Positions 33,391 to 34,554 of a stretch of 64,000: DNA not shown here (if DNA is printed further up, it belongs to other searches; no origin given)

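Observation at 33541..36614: MtoAB/PioAB-type porin-decaheme cytochrome conduit in a probable autotroph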

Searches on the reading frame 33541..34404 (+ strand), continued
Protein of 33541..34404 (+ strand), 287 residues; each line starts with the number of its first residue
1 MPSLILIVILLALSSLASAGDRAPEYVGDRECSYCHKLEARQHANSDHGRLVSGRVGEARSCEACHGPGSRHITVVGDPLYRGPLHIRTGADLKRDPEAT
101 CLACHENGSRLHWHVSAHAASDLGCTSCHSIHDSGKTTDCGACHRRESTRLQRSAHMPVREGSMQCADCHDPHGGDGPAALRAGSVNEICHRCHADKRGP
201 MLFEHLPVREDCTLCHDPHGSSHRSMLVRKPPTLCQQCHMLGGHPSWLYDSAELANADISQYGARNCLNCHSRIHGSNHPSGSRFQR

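Call 16: find_related_loci(query=A1, collection=genome_contigs, flank=10000)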
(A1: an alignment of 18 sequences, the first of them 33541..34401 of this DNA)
Query A1 (287 aa) in genome_contigs; peptide patterns used: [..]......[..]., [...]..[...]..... (x = any residue, [..] = any of these).
600 stretches matched a pattern (row limit reached: there are more); 291 encode a relative of the query (tblastn E <= 1e-3); the best 80 are kept; 80 distinct loci.
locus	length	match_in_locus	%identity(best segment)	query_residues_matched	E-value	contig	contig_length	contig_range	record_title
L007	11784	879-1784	45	5-287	4e-77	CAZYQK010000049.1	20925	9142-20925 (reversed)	MAG TPA_asm: uncultured bacterium isolate SRP119689_co1_84 genome assembly, contig: NODE_3377_length_20925_cov_6.960470,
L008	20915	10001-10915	45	4-287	1e-73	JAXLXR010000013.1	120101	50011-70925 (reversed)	MAG: Candidatus Eisenbacteria bacterium isolate STL-EIS2 C1.162.fa-13, whole genome shotgun sequence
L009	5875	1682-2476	48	32-287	3e-69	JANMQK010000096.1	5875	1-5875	MAG: Acidobacteriota bacterium isolate OTE_51_metabat_25 OTE_51_k141_4051321, whole genome shotgun sequence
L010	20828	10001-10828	46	26-287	7e-69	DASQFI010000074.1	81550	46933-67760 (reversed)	MAG TPA_asm: Vicinamibacterales bacterium isolate SMAG_U11776 k141_198551, whole genome shotgun sequence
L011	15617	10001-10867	41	4-287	4e-68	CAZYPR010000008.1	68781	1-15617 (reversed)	MAG TPA_asm: uncultured Clostridia bacterium isolate binchicken_co96_90 genome assembly, contig: NODE_109_length_68781_c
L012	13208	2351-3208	44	17-287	8e-68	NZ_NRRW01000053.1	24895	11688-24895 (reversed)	Thiococcus pfennigii strain Pfennig 8320 scaffold0053, whole genome shotgun sequence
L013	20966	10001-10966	38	3-287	1e-66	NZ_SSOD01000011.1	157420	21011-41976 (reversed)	Pseudothauera rhizosphaerae strain CC-YHH848 contig11, whole genome shotgun sequence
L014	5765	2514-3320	43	26-287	5e-66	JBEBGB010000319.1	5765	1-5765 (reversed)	MAG: Vicinamibacterales bacterium isolate ASF_11 NODE_11940_length_5765_cov_9.109248, whole genome shotgun sequence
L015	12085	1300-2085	46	32-285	6e-66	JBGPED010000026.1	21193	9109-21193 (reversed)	MAG: Acidobacteriota bacterium isolate OBJ_0618_7090110_99 k141_10794304_length_21193_cov_35.1464, whole genome shotgun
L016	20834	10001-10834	42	25-287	5e-66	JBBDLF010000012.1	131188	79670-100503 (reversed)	MAG: Pseudohongiellaceae bacterium isolate LejiaA_55_30 Lejia_A_229_length_131188_cov_19, whole genome shotgun sequence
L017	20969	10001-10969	41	1-287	1e-65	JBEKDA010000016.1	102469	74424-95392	MAG: Bryobacteraceae bacterium isolate SPRUCE 172 SPRUCE_172_16, whole genome shotgun sequence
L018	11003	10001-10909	39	3-287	4e-65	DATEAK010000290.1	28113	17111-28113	MAG TPA_asm: bacterium isolate SMAG_U8216 k141_3215284, whole genome shotgun sequence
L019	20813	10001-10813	43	26-287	5e-65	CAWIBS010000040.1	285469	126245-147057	MAG: Vicinamibacterales bacterium isolate MFD09267.bin.2.322 genome assembly, contig: contig_70243, whole genome shotgun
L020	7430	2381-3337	40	1-287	3e-64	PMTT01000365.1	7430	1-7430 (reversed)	MAG: Bryobacterales bacterium isolate palsa_130 73.20110700_P2D.82_contig_32774, whole genome shotgun sequence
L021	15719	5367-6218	42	18-287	1e-63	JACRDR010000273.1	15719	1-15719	MAG: Elusimicrobia bacterium isolate NC_groundwater_1677_Pr3_B-0.1um_68_8 SR-2_scaffold_141_2158310, whole genome shotgu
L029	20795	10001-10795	41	25-287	2e-61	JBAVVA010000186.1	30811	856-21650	MAG: Candidatus Aminicenantales bacterium isolate MFD01683_ilm_asm_bin15 k127_10583, whole genome shotgun sequence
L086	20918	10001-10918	37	6-287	2e-52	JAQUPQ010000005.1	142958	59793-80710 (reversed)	MAG: Terriglobia bacterium isolate STD1_3 NODE_213_length_142958_cov_5.226610_Sandtown_D1, whole genome shotgun sequence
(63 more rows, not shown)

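Call 39: list_cluster_members(proteins=[P0122, window:33541-34401:+, window:38141-38722:-, window:36598-38130:-, window:46460-47443:+])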
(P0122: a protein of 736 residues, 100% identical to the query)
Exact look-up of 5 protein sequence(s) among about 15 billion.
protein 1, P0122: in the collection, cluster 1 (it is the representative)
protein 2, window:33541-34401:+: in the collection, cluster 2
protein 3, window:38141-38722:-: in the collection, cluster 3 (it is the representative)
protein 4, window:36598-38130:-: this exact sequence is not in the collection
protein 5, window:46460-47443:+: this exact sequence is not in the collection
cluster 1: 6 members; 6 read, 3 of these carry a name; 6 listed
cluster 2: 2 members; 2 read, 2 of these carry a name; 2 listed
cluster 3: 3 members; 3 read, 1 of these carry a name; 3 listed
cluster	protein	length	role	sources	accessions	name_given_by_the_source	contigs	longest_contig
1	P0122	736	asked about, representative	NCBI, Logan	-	-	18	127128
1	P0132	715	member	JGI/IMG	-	MtrB/PioB family decaheme-associated outer membrane protein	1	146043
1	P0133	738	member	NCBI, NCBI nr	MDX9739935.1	MAG: MtrB/PioB family outer membrane beta-barrel protein [Gammaproteobacteria bacterium] | MtrB/PioB family outer membrane beta-barrel protein [Gammaproteobacteria bacterium]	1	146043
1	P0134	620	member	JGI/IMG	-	MtrB/PioB family decaheme-associated outer membrane protein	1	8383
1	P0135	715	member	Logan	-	-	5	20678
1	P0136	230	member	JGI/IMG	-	-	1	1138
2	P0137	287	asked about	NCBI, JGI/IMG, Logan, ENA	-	DmsE family decaheme c-type cytochrome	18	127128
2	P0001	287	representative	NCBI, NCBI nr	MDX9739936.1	MAG: DmsE family decaheme c-type cytochrome [Gammaproteobacteria bacterium] | DmsE family decaheme c-type cytochrome [Gammaproteobacteria bacterium]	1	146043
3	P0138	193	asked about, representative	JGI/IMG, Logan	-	hypothetical protein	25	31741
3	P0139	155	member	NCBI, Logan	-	-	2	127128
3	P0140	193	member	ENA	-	-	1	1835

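Call 55: find_encoding_contigs(protein=window:33541-34404:+, flank=10000, max_places=4)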
Protein window:33541-34404:+ (287 aa): 23 contigs read that carry it; 4 places shown.
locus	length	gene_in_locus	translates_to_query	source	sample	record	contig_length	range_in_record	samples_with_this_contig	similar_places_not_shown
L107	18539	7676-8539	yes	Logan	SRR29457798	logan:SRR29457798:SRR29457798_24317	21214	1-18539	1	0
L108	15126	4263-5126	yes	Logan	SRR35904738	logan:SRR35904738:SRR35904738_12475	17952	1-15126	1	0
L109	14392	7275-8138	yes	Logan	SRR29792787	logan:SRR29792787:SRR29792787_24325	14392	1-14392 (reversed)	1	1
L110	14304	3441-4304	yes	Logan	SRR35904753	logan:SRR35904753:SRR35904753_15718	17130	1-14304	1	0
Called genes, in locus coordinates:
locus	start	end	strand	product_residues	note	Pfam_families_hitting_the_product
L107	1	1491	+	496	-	?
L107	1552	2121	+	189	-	PF03352:Adenine_glyco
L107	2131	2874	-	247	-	PF03167:UDG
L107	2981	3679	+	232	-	PF00117:GATase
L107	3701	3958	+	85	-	PF13670:PepSY_2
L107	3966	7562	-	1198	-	PF13426:PAS_9, PF08447:PAS_3, PF00989:PAS, PF08448:PAS_4, PF13188:PAS_8, PF13426:PAS_9, PF00990:GGDEF, PF00563:EAL, +2 more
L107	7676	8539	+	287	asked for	PF22113:Mtrc-MtrF_II-IV_dom (faint), PF14522:Cytochrome_C7 (faint), PF09699:Paired_CXXCH_1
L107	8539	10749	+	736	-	PF11854:MtrB_PioB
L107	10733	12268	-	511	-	PF00672:HAMP (weak), PF00990:GGDEF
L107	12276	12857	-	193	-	PF22113:Mtrc-MtrF_II-IV_dom (faint), PF14522:Cytochrome_C7 (faint), PF13435:Cytochrome_C554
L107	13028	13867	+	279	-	PF01872:RibD_C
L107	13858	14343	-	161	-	PF13161:DUF3996 (weak)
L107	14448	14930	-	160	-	PF00072:Response_reg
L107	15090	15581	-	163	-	-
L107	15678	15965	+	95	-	PF03869:Arc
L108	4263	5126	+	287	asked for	PF22113:Mtrc-MtrF_II-IV_dom (faint), PF14522:Cytochrome_C7 (faint), PF09699:Paired_CXXCH_1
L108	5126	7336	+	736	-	PF11854:MtrB_PioB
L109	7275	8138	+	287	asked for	PF22113:Mtrc-MtrF_II-IV_dom (faint), PF14522:Cytochrome_C7 (faint), PF09699:Paired_CXXCH_1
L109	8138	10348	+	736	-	PF11854:MtrB_PioB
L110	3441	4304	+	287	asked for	PF22113:Mtrc-MtrF_II-IV_dom (faint), PF14522:Cytochrome_C7 (faint), PF09699:Paired_CXXCH_1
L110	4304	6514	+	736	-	PF11854:MtrB_PioB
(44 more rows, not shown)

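Call 72: find_encoding_contigs(protein=P0032, flank=8000, max_places=1)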
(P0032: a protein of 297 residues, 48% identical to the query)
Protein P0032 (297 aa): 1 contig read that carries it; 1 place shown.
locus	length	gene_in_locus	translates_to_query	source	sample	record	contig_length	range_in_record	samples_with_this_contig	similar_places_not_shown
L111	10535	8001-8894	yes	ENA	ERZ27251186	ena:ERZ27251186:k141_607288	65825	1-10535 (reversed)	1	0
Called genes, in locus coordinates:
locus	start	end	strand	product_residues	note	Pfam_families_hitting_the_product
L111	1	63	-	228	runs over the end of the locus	-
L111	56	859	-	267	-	PF09976:TPR_21 (faint), PF13525:YfiO, PF00515:TPR_1 (faint), PF07719:TPR_2 (faint), PF13428:TPR_14 (faint), PF13432:TPR_16 (faint), PF13512:TPR_18, PF13174:TPR_6 (weak), +3 more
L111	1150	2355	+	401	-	PF01136:Peptidase_U32, PF16325:Peptidase_U32_C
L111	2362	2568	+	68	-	PF16256:DUF4911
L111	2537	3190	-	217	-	-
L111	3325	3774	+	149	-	PF00027:cNMP_binding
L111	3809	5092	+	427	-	PF00202:Aminotran_3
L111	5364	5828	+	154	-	PF03899:ATP-synt_I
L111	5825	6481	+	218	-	PF00119:ATP-synt_A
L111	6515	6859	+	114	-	PF00137:ATP-synt_C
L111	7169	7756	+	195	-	PF13435:Cytochrome_C554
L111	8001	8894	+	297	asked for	PF14537:Cytochrom_c3_2 (faint), PF22113:Mtrc-MtrF_II-IV_dom (faint), PF22678:Cytochrom_c_NrfB-like (weak), PF09699:Paired_CXXCH_1, PF14522:Cytochrome_C7 (weak), PF09699:Paired_CXXCH_1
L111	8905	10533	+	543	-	?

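Call 73: find_encoding_contigs(protein=P0026, flank=8000, max_places=1)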
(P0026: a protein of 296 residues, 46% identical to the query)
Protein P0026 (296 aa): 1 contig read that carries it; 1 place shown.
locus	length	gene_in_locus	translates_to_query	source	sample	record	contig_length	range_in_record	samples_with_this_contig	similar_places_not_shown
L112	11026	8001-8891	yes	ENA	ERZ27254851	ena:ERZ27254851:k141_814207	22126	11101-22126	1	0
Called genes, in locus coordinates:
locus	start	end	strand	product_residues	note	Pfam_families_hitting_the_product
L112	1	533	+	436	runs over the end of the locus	PF00206:Lyase_1, PF10397:ADSL_C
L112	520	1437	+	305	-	PF14338:Mrr_N, PF04471:Mrr_cat, PF22722:NA-iREase1, PF13156:Mrr_cat_2 (weak)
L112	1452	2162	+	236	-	PF01259:SAICAR_synt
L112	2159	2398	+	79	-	PF02700:PurS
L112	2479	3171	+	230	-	PF13507:GATase_5, PF01965:DJ-1_PfpI, PF07685:GATase_3 (weak)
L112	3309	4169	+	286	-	PF02219:MTHFR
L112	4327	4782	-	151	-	PF07883:Cupin_2 (weak)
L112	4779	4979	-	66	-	PF04014:MazE_antitoxin (weak)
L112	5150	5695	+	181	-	-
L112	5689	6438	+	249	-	PF00565:SNase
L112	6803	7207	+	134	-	PF00005:ABC_tran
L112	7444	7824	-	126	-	PF10025:DUF2267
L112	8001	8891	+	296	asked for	PF22113:Mtrc-MtrF_II-IV_dom (faint), PF22678:Cytochrom_c_NrfB-like (weak), PF14537:Cytochrom_c3_2, PF14522:Cytochrome_C7 (weak), PF09699:Paired_CXXCH_1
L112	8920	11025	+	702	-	?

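Call 74: find_encoding_contigs(protein=P0016, flank=8000, max_places=1)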
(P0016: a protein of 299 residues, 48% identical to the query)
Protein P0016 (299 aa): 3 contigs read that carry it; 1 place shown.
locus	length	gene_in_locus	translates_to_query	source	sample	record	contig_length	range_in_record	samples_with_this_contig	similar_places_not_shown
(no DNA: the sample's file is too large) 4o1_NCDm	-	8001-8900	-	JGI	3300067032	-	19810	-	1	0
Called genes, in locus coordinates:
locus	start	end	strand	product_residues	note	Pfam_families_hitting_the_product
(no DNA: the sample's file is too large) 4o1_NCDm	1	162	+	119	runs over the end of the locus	PF00453:Ribosomal_L20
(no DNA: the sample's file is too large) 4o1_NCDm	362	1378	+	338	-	PF02912:Phe_tRNA-synt_N, PF01409:tRNA-synt_2d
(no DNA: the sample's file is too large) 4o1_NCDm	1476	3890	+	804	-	PF01588:tRNA_bind, PF03483:B3_4, PF03484:B5, PF17759:tRNA_synthFbeta, PF03147:FDX-ACB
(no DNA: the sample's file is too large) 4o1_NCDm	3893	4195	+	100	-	PF00216:Bac_DNA_binding, PF18291:HU-HIG (weak)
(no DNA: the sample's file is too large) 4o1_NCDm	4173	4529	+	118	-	PF13411:MerR_1, PF00376:MerR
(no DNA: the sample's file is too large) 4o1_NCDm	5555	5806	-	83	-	-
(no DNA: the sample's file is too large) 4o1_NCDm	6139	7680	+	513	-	PF08668:HDOD, PF00990:GGDEF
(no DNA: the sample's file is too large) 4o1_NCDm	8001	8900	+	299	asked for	PF03264:Cytochrom_NNT (faint), PF14522:Cytochrome_C7 (faint), PF22113:Mtrc-MtrF_II-IV_dom (faint), PF22678:Cytochrom_c_NrfB-like (weak), PF14537:Cytochrom_c3_2 (weak), PF09699:Paired_CXXCH_1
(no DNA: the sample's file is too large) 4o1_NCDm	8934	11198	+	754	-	PF11854:MtrB_PioB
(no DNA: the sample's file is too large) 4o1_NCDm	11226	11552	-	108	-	?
